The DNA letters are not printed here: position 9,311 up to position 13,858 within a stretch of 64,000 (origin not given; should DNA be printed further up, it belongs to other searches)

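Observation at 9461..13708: Single-polypeptide glyoxylate shunt: malate synthase fused to ICL2-type isocitrate lyase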

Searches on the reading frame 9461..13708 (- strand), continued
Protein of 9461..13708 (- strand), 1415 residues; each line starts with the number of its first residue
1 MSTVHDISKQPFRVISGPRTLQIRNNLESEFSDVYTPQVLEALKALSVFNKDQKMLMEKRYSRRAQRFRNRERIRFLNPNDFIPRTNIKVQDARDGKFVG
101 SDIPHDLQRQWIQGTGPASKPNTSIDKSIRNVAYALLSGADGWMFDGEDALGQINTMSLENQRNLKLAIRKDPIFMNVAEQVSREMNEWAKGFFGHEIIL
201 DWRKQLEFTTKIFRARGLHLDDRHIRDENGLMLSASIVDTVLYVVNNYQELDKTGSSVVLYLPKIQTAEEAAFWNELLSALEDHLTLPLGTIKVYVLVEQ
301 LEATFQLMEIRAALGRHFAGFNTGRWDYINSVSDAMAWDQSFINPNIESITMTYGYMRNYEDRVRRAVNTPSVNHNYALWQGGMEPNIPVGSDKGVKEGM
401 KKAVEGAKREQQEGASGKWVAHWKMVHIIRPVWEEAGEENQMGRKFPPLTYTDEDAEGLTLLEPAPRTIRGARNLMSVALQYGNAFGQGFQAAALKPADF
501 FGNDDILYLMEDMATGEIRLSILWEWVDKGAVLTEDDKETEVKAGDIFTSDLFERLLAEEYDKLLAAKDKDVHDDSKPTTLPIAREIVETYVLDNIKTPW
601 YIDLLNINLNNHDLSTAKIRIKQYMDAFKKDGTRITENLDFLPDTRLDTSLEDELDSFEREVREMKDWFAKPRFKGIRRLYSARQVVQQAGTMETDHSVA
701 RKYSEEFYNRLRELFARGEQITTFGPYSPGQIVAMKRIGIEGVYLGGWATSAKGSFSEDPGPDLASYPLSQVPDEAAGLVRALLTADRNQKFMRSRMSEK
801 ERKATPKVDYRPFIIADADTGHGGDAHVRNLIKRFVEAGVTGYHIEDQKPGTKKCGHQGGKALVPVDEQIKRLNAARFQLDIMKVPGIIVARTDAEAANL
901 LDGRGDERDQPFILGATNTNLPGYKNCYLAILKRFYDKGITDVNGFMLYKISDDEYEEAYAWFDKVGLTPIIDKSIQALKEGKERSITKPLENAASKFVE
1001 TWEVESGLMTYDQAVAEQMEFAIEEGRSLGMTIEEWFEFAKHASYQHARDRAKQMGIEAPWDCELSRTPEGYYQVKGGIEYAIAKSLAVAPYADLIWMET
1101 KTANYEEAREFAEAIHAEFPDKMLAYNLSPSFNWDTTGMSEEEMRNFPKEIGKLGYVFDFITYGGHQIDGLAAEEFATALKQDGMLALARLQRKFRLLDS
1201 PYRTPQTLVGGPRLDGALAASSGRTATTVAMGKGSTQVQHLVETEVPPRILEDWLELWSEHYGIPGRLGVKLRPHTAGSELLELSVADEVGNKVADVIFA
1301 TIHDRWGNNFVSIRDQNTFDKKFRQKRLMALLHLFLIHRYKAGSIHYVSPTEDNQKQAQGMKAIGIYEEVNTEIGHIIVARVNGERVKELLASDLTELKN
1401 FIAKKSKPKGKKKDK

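Call 10: list_cluster_members(proteins=[P0001, P0005, P0011, P0032, P0033, P0053, P0067, P0093, P0099, P0043])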
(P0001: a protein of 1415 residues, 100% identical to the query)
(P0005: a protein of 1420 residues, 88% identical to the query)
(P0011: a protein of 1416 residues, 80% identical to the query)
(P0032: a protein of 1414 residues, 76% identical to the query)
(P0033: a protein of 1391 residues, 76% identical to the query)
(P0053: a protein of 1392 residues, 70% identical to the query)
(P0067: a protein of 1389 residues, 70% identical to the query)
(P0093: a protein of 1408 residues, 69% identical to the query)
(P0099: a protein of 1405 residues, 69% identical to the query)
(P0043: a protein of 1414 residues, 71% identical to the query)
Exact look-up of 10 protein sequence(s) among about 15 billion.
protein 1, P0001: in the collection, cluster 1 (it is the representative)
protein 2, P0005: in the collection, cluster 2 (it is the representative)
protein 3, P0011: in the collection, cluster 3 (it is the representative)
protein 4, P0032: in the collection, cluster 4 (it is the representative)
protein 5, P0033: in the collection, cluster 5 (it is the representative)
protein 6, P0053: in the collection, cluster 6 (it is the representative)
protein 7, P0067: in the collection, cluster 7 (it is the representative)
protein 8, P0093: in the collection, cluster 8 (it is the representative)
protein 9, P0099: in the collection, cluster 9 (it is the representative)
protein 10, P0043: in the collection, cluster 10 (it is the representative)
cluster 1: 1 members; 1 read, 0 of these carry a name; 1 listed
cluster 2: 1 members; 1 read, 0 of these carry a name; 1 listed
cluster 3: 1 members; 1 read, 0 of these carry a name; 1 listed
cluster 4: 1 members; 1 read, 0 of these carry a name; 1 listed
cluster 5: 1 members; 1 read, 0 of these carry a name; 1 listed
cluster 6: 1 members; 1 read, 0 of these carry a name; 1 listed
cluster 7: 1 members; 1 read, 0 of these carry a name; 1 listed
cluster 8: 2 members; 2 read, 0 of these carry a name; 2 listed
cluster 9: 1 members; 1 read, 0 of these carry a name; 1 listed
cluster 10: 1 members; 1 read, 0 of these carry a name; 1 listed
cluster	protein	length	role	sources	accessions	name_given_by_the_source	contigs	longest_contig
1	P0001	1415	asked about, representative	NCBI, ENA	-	-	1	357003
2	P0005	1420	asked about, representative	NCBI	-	-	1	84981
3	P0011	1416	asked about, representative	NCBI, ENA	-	-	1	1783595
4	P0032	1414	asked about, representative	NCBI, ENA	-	-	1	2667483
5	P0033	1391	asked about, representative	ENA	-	-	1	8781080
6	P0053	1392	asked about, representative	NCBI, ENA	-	-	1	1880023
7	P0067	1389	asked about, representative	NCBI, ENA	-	-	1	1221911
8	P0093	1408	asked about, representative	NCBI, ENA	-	-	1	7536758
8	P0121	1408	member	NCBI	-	-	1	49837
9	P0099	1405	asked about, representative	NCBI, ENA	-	-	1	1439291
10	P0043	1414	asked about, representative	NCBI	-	-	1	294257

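Call 11: find_related_loci(query=window:9461-13708:-, collection=genome_contigs, flank=10000)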
Query window:9461-13708:- (1415 aa) in genome_contigs; peptide patterns used: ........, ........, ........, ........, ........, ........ (x = any residue, [..] = any of these).
600 stretches matched a pattern (row limit reached: there are more); 585 encode a relative of the query (tblastn E <= 1e-3); the best 80 are kept; 80 distinct loci.
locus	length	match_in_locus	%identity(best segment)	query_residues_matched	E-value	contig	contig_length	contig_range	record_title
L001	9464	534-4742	94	1-1403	0e+0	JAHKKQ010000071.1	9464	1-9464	MAG: Candidatus Dadabacteria bacterium isolate CR_Sed_300A_bin.14 scaffold_2116, whole genome shotgun sequence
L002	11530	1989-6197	94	1-1403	0e+0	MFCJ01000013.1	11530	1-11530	MAG: Candidatus Dadabacteria bacterium RIFCSPHIGHO2_12_FULL_53_21 rifcsphigho2_12_scaffold_13233, whole genome shotgun s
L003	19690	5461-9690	83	1-1408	0e+0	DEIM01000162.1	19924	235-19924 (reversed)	MAG TPA_asm: Candidatus Dadabacteria bacterium UBA2774 UBA2774_contig_13925, whole genome shotgun sequence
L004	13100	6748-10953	80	1-1402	0e+0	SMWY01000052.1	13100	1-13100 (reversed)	MAG: Candidatus Dadabacteria bacterium isolate CR02bin9 k141_448880, whole genome shotgun sequence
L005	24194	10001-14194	80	1-1398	0e+0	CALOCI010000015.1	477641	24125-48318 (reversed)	MAG: uncultured Thermodesulfobacteriota bacterium isolate LOGT_bin.0081 genome assembly, contig: contig_25023, whole gen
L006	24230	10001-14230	74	1-1407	0e+0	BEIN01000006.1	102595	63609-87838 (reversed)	Bacterium HR37 DNA, contig: NODE_90_6, isolate: HRbin37, whole genome shotgun sequence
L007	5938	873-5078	73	1-1404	0e+0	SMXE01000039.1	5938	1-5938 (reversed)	MAG: Caldithrix sp. isolate CR04bin15 k141_385351, whole genome shotgun sequence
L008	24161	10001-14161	71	20-1402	0e+0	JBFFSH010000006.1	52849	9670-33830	MAG: Thermodesulfobacteriota bacterium isolate Mix_mud21.2022.07.37 k141_1757936_length_52849_cov_22.4854, whole genome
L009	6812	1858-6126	71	1-1413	0e+0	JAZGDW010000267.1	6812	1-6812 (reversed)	MAG: Candidatus Krumholzibacteriia bacterium isolate SCS3bin.53 SCS3bin.53_267, whole genome shotgun sequence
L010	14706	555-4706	72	21-1404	0e+0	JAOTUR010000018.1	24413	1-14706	MAG: Candidatus Krumholzibacteriia bacterium isolate 13_May_SF_Bin18 13_May_SF_Bin18_scaffold_1313_c1, whole genome shot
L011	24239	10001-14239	77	1-1413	0e+0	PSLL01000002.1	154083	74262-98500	MAG: Candidatus Dadabacteria bacterium isolate ERB_12_1 NODE_5_length_154083_cov_4.410049, whole genome shotgun sequence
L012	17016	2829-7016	70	21-1412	0e+0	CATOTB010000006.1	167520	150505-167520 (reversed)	MAG: Candidatus Dadabacteria bacterium isolate 53d7d3e8-6880-4aca-9e2b-20875a3a41b8 genome assembly, contig: contig_6, w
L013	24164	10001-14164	70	20-1403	0e+0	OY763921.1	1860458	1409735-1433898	MAG: Thermodesulfobacteriota bacterium isolate 558d1e46-7206-424d-903a-c7a0170f7b97 genome assembly, chromosome: 1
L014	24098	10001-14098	70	21-1391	0e+0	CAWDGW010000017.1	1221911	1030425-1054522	MAG: uncultured Holophagae bacterium isolate MFD03804.bin.1.132 genome assembly, contig: contig_9882, whole genome shotg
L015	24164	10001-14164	69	20-1403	0e+0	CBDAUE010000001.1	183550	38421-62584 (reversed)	MAG: Thermodesulfobacteriota bacterium isolate 3b7ad66a-591f-4caa-977a-c8e0f9f69ad4 genome assembly, contig: contig_1, w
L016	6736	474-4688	68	1-1405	0e+0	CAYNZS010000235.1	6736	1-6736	MAG TPA_asm: uncultured Nitrospirales bacterium isolate SRP308112_co1_423 genome assembly, contig: NODE_22571_length_673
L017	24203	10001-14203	69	1-1405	0e+0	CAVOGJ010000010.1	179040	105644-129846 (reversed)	MAG: uncultured Planctomycetales bacterium isolate MFD09779.bin.2.185 genome assembly, contig: contig_25441, whole genom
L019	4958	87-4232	69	24-1405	0e+0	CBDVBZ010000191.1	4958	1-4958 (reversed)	MAG TPA_asm: uncultured bacterium isolate SRR22302364_binner13_Refined_9 genome assembly, contig: ERZ25073603.14608, who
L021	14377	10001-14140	69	21-1405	0e+0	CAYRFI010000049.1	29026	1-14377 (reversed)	MAG TPA_asm: uncultured Thermoanaerobaculia bacterium isolate SRP214966_co6_200 genome assembly, contig: NODE_811_length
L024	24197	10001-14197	68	1-1405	0e+0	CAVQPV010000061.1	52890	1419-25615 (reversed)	MAG: Pirellulaceae bacterium isolate MFD09964.bin.2.6 genome assembly, contig: contig_85429, whole genome shotgun sequen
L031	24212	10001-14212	65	11-1405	0e+0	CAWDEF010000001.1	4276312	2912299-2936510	MAG: uncultured Acidobacteriota bacterium isolate MFD04944.bin.1.1 genome assembly, contig: contig_18256, whole genome s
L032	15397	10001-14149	66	19-1405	0e+0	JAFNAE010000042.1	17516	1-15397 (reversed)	MAG: Acidobacteria bacterium isolate CTSoil_010 scaffold_1166, whole genome shotgun sequence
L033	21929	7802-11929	65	21-1405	0e+0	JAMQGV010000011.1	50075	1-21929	MAG: Vicinamibacteria bacterium isolate ACD1 H2_k97_114000, whole genome shotgun sequence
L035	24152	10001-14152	70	16-1405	0e+0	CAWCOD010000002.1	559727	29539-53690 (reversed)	MAG: uncultured Holophagae bacterium isolate MFD03804.bin.1.68 genome assembly, contig: contig_12963, whole genome shotg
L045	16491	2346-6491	63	19-1403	0e+0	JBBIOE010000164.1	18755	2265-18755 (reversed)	MAG: Archangiaceae bacterium isolate PLS170224_bin_272 NODE_1533_length_18755_cov_4.27029, whole genome shotgun sequence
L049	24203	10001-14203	76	16-1415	0e+0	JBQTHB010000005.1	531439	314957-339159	MAG: Deltaproteobacteria bacterium isolate SAW255 c_000000309637_partial_0_531439, whole genome shotgun sequence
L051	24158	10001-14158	67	19-1405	0e+0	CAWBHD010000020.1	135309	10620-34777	MAG: uncultured Acidobacteriota bacterium isolate MFD06435.bin.2.114 genome assembly, contig: contig_81583, whole genome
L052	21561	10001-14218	66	2-1405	0e+0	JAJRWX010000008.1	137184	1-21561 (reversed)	MAG: Planctomycetota bacterium isolate Dive96_bin2.90 k141_190991, whole genome shotgun sequence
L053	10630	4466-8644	65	51-1405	0e+0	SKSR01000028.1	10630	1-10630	MAG: Gemmatimonadetes bacterium isolate CSSed162cmA_526 CSSed16-2cmA-22287, whole genome shotgun sequence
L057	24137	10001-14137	70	21-1405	0e+0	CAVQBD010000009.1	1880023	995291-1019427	MAG: uncultured Holophagae bacterium isolate MFD09964.bin.1.27 genome assembly, contig: contig_8997, whole genome shotgu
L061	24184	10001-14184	64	21-1405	0e+0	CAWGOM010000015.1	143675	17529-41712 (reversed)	MAG: uncultured Acidobacteriota bacterium isolate MFD09730.bin.2.99 genome assembly, contig: contig_6548, whole genome s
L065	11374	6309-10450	67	19-1405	0e+0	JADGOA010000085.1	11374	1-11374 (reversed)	MAG: Thermoanaerobaculia bacterium isolate Chersky.15_12 contig-100_3572, whole genome shotgun sequence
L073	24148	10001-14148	66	19-1405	0e+0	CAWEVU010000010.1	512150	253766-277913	MAG: uncultured Acidobacteriota bacterium isolate MFD09222.bin.1.119 genome assembly, contig: contig_57567, whole genome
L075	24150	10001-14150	65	19-1405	0e+0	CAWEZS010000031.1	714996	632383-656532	MAG: Terriglobia bacterium isolate MFD06085.bin.1.35 genome assembly, contig: contig_8157, whole genome shotgun sequence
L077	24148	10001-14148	66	21-1405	0e+0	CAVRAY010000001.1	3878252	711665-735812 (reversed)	MAG: Thermoanaerobaculia bacterium isolate MFD04944.bin.2.108 genome assembly, contig: contig_12409, whole genome shotgu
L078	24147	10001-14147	65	19-1405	0e+0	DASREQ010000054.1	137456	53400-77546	MAG TPA_asm: Candidatus Udaeobacter sp. isolate SMAG_U10010 k141_198980, whole genome shotgun sequence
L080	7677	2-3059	65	382-1405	0e+0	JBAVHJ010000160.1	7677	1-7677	MAG: Terriglobia bacterium isolate MFD05911_ilm_asm_bin3 k127_113879, whole genome shotgun sequence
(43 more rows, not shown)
